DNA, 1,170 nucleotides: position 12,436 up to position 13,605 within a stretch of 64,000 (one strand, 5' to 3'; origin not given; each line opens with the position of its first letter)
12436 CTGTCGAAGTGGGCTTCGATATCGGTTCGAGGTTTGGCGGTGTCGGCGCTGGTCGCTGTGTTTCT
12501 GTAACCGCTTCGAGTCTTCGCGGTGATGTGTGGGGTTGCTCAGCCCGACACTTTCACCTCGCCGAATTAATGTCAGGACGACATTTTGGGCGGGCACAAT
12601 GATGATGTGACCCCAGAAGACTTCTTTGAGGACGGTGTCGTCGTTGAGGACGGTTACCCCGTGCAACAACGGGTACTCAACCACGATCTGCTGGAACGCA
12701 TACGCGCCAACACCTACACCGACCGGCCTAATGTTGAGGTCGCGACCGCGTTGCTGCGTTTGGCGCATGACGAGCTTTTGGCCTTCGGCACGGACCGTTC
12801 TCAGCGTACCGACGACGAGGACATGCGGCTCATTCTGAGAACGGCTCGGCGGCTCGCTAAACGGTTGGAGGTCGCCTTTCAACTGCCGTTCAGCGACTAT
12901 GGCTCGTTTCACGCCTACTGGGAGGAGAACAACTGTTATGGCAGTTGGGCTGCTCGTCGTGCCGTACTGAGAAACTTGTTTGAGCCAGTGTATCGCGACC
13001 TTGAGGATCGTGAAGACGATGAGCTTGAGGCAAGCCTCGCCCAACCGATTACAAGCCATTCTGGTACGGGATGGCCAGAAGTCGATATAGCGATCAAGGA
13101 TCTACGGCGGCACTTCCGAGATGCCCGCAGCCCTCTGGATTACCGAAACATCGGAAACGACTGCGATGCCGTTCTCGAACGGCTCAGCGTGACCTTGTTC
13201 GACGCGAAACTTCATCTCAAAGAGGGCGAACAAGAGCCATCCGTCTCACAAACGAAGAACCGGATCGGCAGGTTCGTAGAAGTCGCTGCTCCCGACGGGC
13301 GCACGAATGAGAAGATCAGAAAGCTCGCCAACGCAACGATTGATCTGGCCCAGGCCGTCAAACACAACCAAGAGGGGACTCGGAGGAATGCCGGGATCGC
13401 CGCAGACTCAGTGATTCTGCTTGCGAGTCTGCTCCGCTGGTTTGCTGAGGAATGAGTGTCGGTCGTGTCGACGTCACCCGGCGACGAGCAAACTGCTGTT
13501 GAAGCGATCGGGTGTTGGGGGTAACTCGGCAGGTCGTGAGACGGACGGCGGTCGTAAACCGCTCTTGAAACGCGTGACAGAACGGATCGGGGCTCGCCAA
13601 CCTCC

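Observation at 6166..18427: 12-kb low-GC defence island: AbiE and MmeI-type RM flanking several uncharacterised solitary genes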

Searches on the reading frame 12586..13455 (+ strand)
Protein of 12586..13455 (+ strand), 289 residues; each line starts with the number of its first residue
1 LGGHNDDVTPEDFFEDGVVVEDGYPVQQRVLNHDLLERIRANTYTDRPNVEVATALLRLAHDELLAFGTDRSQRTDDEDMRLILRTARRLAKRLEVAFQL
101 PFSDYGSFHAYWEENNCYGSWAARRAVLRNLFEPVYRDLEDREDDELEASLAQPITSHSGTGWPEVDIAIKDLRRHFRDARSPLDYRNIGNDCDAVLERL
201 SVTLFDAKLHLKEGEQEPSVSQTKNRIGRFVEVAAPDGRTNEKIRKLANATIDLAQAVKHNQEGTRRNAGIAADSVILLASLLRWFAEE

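Call 4: search_protein_families(library=pfam, proteins=[window:12586-13455:+], max_evalue=0.01)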
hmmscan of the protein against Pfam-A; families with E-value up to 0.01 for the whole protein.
window:12586-13455:+ (289 aa): 0 families

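Call 5: search_protein_families(library=padloc, proteins=[window:12586-13455:+], max_evalue=0.01)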
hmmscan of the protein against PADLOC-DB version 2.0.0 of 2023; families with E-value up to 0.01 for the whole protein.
window:12586-13455:+ (289 aa): 0 families

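Call 20: find_homologous_proteins(query=window:12586-13455:+)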
Query window:12586-13455:+ (289 aa): 235 proteins with E <= 0.001 among 4014 candidates; the best 120 are listed.
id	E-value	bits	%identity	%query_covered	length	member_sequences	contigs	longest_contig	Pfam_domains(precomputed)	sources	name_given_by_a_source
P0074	4.7e-162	556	90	98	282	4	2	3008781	-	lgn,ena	-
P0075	1.2e-150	518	84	98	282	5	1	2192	-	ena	-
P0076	6.0e-105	368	62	93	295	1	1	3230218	-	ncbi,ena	-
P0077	3.3e-104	366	62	93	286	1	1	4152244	-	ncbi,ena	-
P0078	1.6e-103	364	61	93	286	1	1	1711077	-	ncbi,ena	-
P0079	1.7e-103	364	63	93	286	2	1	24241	-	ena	-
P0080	5.4e-103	362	65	91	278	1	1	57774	-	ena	-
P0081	1.4e-102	361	61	93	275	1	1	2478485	-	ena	-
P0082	1.7e-102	360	61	93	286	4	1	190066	-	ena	-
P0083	2.1e-102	360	65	90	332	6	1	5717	-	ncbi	-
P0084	4.9e-102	359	61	93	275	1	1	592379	-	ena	-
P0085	7.1e-102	358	61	93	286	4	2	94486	-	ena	-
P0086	1.8e-100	354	61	93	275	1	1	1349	-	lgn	-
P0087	2.1e-100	354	63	89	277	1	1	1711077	-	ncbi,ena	-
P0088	5.0e-100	352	63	91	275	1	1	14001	-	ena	-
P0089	5.8e-100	352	63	91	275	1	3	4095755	-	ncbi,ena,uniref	ncbi:hypothetical protein [Candidatus Poriferisodalis sp.]|uniref:hypothetical protein n=1 Tax=Candi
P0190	1.2e-65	240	47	96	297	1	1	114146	-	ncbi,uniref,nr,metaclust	ncbi:hypothetical protein [Sinomonas humi]|uniref:hypothetical protein n=1 Tax=Sinomonas humi TaxID=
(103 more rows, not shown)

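Call 26: search_solved_structures(query=A3, max_evalue=1)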
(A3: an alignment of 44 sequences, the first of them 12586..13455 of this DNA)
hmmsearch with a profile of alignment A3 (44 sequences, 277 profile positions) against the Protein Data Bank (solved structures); distinct sequences matched with E-value up to 1: 3.
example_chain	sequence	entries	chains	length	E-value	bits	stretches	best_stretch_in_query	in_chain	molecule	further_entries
3wqg_A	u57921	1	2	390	0.25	13.8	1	131-175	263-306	D-threo-3-hydroxyaspartate dehydratase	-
4pb3_A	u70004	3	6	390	0.25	13.8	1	131-175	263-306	D-threo-3-hydroxyaspartate dehydratase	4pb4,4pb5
3wqc_A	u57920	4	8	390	0.25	13.8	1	131-175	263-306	D-threo-3-hydroxyaspartate dehydratase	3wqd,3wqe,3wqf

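Call 27: find_encoding_contigs(protein=P0074, flank=10000, max_places=3)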
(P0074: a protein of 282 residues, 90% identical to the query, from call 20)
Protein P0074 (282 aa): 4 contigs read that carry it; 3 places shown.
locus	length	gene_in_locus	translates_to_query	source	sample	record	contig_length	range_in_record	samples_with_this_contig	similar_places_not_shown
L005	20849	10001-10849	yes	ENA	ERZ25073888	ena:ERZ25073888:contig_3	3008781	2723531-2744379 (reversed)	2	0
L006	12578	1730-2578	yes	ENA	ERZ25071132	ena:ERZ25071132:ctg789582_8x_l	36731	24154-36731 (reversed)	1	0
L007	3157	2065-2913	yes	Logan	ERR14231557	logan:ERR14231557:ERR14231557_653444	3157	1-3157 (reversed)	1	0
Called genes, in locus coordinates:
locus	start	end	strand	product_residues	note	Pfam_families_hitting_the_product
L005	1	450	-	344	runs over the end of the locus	PF05199:GMC_oxred_C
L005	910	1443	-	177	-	-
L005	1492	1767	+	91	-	-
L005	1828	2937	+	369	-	PF12838:Fer4_7 (faint), PF14697:Fer4_21 (faint), PF25160:LdpA_Fe-S-bd (faint), PF13484:Fer4_16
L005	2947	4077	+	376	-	PF13439:Glyco_transf_4 (weak), PF00534:Glycos_transf_1, PF13692:Glyco_trans_1_4, PF13524:Glyco_trans_1_2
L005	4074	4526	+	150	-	-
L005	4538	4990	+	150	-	PF10604:Polyketide_cyc2, PF03364:Polyketide_cyc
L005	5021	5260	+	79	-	-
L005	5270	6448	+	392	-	PF00155:Aminotran_1_2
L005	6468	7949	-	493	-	PF00370:FGGY_N, PF02782:FGGY_C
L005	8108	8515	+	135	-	-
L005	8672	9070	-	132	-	-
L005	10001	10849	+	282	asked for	-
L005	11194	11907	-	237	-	-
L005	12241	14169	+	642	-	PF02463:SMC_N (weak), PF11398:DUF2813 (weak), PF13175:AAA_15 (weak), PF13476:AAA_23 (weak), PF13304:AAA_21 (weak), PF13175:AAA_15, PF13304:AAA_21 (weak), PF20469:OLD-like_TOPRIM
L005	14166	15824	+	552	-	PF00580:UvrD-helicase, PF01443:Viral_helicase1 (faint), PF13245:AAA_19, PF00580:UvrD-helicase, PF13361:UvrD_C, PF13538:UvrD_C_2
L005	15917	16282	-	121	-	PF08867:FRG (weak)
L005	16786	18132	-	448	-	PF13701:DDE_Tnp_1_4, PF01609:DDE_Tnp_1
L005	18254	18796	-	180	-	-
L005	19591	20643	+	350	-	PF00365:PFK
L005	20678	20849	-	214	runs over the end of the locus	PF10646:Germane (weak)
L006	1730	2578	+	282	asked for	-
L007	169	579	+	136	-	-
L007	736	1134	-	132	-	-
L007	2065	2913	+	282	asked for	-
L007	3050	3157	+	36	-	?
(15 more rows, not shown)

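Call 28: find_encoding_contigs(protein=P0089, flank=8000, max_places=3)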
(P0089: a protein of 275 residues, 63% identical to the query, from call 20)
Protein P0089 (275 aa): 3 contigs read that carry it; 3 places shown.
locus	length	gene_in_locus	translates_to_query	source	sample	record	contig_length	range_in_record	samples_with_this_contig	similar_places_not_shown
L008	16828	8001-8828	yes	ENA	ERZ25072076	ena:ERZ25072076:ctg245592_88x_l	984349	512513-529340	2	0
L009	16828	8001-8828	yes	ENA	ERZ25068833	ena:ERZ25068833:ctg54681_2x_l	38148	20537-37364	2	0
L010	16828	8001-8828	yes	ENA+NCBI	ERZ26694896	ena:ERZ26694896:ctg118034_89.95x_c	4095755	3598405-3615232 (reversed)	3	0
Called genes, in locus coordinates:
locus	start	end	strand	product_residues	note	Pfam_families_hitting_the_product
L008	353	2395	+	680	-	PF13589:HATPase_c_3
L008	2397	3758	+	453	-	PF00145:DNA_methylase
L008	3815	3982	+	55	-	-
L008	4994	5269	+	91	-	-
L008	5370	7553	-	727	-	-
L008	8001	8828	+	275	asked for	-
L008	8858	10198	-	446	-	PF01420:Methylase_S (faint)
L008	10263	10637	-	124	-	-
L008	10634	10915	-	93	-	-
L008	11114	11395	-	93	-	-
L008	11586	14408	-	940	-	PF00270:DEAD, PF04851:ResIII, PF18766:SWI2_SNF2, PF00271:Helicase_C (weak), PF08463:EcoEI_R_C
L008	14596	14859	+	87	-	PF01381:HTH_3 (weak)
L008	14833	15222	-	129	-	PF02661:Fic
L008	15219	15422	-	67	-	-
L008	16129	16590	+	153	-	PF04607:RelA_SpoT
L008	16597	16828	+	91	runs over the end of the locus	-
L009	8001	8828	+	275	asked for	-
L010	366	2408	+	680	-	PF13589:HATPase_c_3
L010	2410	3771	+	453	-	PF00145:DNA_methylase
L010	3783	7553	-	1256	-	-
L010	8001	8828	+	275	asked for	-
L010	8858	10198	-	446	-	PF01420:Methylase_S (faint)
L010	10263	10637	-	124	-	-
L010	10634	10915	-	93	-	-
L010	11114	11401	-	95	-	-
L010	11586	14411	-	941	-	PF00270:DEAD, PF04851:ResIII, PF18766:SWI2_SNF2, PF00271:Helicase_C (weak), PF08463:EcoEI_R_C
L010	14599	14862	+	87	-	PF01381:HTH_3 (weak)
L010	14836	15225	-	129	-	PF02661:Fic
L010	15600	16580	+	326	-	-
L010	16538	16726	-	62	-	-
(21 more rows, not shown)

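Call 31: predict_structure(alignment_id=A3)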
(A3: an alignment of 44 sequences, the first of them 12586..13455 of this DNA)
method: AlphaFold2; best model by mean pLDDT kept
length: 289 residues; sequences in the alignment: 44
mean_pLDDT: 92.5   pTM: 0.69
mean pLDDT of the five models: 92.5, 92.2, 91.3, 90.8, 89.4
residues with pLDDT >= 90: 240; 70-90: 43; 50-70: 2; < 50: 4
segments of 3 or more residues with pLDDT < 50: 1-4
pLDDT, mean of each block of 10 residues (from residue 1): 64 94 94 98 93 97 94 96 98 96 97 89 92 94 79 74 92 92 96 98 97 97 97 95 97 97 93 96 89
secondary structure, 60 per line:
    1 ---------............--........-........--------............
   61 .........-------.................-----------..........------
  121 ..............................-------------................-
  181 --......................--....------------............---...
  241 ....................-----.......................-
elements in order: H10-13 E14-21 E24-31 H33-40 H49-69 H77-93 H105-114 H121-150 H164-179 H183-204 H207-210 H223-234 H238-260 H266-288

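Call 34: fold_search(model_id=the predicted structure, library=pdb)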
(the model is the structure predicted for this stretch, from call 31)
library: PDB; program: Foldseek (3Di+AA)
matches with E <= 10: 252; with E <= 0.001: 0
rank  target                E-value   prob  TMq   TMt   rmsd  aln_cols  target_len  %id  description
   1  8jj8                  6.9e-01  0.20  0.20  0.16  19.2       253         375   12  Cryo-EM structure of the beta2AR-mBRIL/1b3 Fab/Glue complex with a partial agonist (released 2023-09-06)
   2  6wtu_D                7.5e-01  0.08  0.15  0.15  21.7       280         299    8  Plasmodium vivax reticulocyte binding protein 2b (PvRBP2b) bound to human monoclonal antibody 273264 (released 2021-01-27)
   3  5zk3                  1.0e+00  0.14  0.19  0.16  17.0       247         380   10  Crystal structure of rationally thermostabilized M2 muscarinic acetylcholine receptor bound with QNB (released 2018-11-21)
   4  9e7r_R                1.1e+00  0.06  0.14  0.14  20.8       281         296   10  CryoEM structure of PAR2 with GB88 (released 2025-05-07)
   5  8hs2_R                1.2e+00  0.08  0.15  0.16  20.3       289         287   10  Orphan GPR20 in complex with Fab046 (released 2023-03-08)
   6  4d4a_B                1.2e+00  0.07  0.16  0.14  21.3       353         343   12  Structure of the catalytic domain (BcGH76) of the Bacillus circulans GH76 alpha mannanase, Aman6. (released 2015-03-25)
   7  2ffl_C                1.3e+00  0.09  0.20  0.11  15.6       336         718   11  Crystal Structure of Dicer from Giardia intestinalis (released 2006-01-24)
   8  8zmd_R                1.4e+00  0.05  0.13  0.12  21.8       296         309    8  Protease-activated receptor-2 (PAR2)/Gq complex (released 2025-05-28)
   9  9yfu_R                1.5e+00  0.11  0.19  0.17  21.1       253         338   12  Structure of GPR61 bound to inverse agonist compound 15 (released 2026-03-25)
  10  9dbf                  1.5e+00  0.07  0.15  0.14  21.0       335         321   11  Zn-Bound Structure of a Single-Chain Tet4 Variant with an L42W Mutation (released 2025-08-06)
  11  9dzc_A                1.5e+00  0.08  0.16  0.15  22.2       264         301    9  PvRBP2b N-terminal domain stabilised mutant WHT2483 (released 2025-02-26)
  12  1wwp_A                1.6e+00  0.80  0.28  0.56   4.9       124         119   18  Crystal structure of ttk003001694 from Thermus Thermophilus HB8 (released 2005-07-12)
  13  9llg_R                1.6e+00  0.13  0.19  0.16  17.0       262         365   10  Cryo-EM structure of D1R in complex with de novo designed negative allosteric GEM targeting TM5/6/7 (released 2026-03-04)
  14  7kzq_E                1.6e+00  0.09  0.20  0.15  49.7       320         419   11  Structure of the human Fanconi anaemia Core-ID complex (released 2021-03-10)
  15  7c61_A                1.6e+00  0.08  0.17  0.14  22.6       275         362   13  Crystal structure of 5-HT1B-BRIL and SRP2070_Fab complex (released 2020-07-29)
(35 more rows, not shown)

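Call 52: search_protein_families(library=pfam, alignment_id=A3, max_evalue=1)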
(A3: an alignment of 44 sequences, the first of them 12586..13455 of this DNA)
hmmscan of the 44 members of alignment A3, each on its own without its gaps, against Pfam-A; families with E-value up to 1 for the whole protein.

A. member 1, window:12586-13455:+ (289 aa): 0 families

B. families by the number of members that match (of 44 scanned): 14 families
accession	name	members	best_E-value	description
PF08956.15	DUF1869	3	0.014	Domain of unknown function (DUF1869)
PF09995.15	MPAB_Lcp_cat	2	0.029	ER-bound oxygenase mpaB/B'/Rubber oxygenase, catalytic domain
PF21909.2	USP_UIM_N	1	0.051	Ubiquitin-specific protease UIM domain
PF18556.6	TetR_C_35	1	0.086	Bacterial Tetracyclin repressor, C-terminal domain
PF18603.7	LAL_C2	1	0.091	L-amino acid ligase C-terminal domain 2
PF17925.6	TetR_C_20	1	0.14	Tetracyclin repressor-like, C-terminal domain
PF18571.6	VWA_3_C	1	0.14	von Willebrand factor type A C-terminal domain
PF00294.29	PfkB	1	0.16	pfkB family carbohydrate kinase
PF25386.1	Chromo_SEND1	1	0.23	Single-strand DNA endonuclease 1, chromo domain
PF08568.16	Kinetochor_Ybp2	1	0.23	Uncharacterised protein family, YAP/Alf4/glomulin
PF24218.1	DUF7437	1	0.26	Family of unknown function (DUF7437)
PF12867.12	DinB_2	1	0.3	DinB superfamily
PF19979.4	DUF6415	1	0.79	Family of unknown function (DUF6415)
PF19802.4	DUF6285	1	0.81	Domain of unknown function (DUF6285)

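Call 58: fold_search(model_id=the predicted structure, library=viral)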
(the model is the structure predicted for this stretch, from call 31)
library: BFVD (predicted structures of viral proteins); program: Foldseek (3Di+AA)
matches with E <= 10: 181; with E <= 0.001: 0
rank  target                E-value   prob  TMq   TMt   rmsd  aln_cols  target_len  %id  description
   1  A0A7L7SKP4            8.6e-02  0.41  0.22  0.18  19.6       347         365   12  PurB-like adenylosuccinate lyase [Gordonia phage Archimedes]
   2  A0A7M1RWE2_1          3.3e-01  0.06  0.12  0.05  22.4       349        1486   13  Uncharacterized protein [uncultured phage cr10_1]
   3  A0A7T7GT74            3.5e-01  0.16  0.19  0.10  18.1       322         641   12  (no name in the UniProt tables at hand)
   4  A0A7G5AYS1            3.8e-01  0.20  0.13  0.18  20.6       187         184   12  (no name in the UniProt tables at hand)
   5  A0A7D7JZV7            9.4e-01  0.04  0.12  0.07  41.4       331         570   11  (no name in the UniProt tables at hand)
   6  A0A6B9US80            1.0e+00  0.05  0.14  0.08  23.3       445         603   11  (no name in the UniProt tables at hand)
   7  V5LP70                1.3e+00  0.04  0.12  0.11  21.2       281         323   12  (no name in the UniProt tables at hand)
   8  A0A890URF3            1.4e+00  0.33  0.16  0.22   7.2        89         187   12  RNA-directed RNA polymerase C-terminal domain-containing protein (Fragment) [Picornavirales sp.]
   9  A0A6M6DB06            1.4e+00  0.07  0.15  0.15  21.2       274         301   14  (no name in the UniProt tables at hand)
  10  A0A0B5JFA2            1.4e+00  0.08  0.16  0.18  21.7       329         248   11  Uncharacterized protein [Pandoravirus inopinatum]
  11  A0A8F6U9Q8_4          1.5e+00  0.47  0.15  0.04   8.9        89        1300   19  (no name in the UniProt tables at hand)
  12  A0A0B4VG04            1.5e+00  0.44  0.11  0.10   6.4        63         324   25  VP39 [Tipula oleracea nudivirus]
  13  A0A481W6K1            1.5e+00  0.08  0.19  0.14  20.7       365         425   10  Glycoprotein H (Fragment) [Dasyurid herpesvirus 3]
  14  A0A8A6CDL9            1.6e+00  0.04  0.13  0.10  23.8       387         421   11  (no name in the UniProt tables at hand)
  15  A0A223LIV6            1.7e+00  0.06  0.16  0.14  19.5       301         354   14  Uncharacterized protein [Erwinia phage vB_EamM_Joad]
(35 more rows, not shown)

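Call 65: search_protein_representatives(alignment_id=A3)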
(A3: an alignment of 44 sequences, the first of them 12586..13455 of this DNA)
Query: 44 sequences, 277 profile positions. Proteins with E-value up to 0.001 (for the whole library): 1230; up to 1e-10: 712; up to 1e-30: 171. The best 150 are listed.
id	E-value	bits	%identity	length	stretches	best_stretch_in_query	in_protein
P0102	3.6e-134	462.8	-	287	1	1-277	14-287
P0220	8.5e-104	363.1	-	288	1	15-276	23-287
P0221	1.2e-99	349.5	-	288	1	10-277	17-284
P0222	1.6e-99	349.1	-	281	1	1-276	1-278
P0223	2.5e-96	338.7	-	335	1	4-276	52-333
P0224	6.5e-95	334.0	-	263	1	72-277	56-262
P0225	1.3e-93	329.8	-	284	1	12-276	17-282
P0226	4.4e-92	324.7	-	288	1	1-276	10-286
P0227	9.6e-92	323.6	-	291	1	1-276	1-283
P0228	1.2e-91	323.3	-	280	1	1-275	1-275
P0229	4.7e-91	321.3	-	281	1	1-276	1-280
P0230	1.8e-90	319.4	-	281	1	1-276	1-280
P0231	5.6e-90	317.8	-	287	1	1-276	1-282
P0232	1.1e-88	313.6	-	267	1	1-217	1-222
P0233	5.7e-84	298.1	-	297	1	4-275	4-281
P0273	1.4e-64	234.5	-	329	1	89-275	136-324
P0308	2.7e-48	181.1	-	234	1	140-275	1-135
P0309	1.4e-47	178.8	-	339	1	11-276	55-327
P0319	6.7e-44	166.7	-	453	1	16-137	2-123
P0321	1.7e-43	165.3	-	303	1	15-134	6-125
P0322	3.9e-43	164.2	-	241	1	14-136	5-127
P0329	4.5e-40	154.1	-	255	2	170-266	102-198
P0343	3.4e-36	141.4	-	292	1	1-134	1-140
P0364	4.3e-33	131.2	-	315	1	13-134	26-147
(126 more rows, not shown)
